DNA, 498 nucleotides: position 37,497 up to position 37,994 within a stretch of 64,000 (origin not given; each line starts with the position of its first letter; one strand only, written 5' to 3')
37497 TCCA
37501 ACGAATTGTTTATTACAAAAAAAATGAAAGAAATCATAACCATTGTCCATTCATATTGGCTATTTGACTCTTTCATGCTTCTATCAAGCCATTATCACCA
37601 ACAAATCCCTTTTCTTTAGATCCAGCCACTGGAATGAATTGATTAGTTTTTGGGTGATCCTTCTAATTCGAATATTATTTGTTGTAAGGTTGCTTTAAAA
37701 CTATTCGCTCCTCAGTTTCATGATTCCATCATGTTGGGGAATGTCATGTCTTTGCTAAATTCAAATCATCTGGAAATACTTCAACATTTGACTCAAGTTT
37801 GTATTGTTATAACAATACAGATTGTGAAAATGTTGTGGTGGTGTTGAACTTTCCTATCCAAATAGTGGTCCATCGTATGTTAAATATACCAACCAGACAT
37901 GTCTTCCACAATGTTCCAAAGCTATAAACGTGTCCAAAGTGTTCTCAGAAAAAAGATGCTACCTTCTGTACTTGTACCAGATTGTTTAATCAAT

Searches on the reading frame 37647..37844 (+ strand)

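Call 52: search_protein_families(library=pfam, max_evalue=0.1, proteins=[window:37647-37844:+])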
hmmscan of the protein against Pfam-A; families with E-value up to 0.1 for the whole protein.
window:37647-37844:+ (66 aa): 1 family
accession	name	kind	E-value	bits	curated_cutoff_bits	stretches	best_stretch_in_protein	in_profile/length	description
PF22823.1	MrpR_C_cat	-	0.022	14.9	27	1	17-59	39-81/213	MrpR, C-terminal catalytic domain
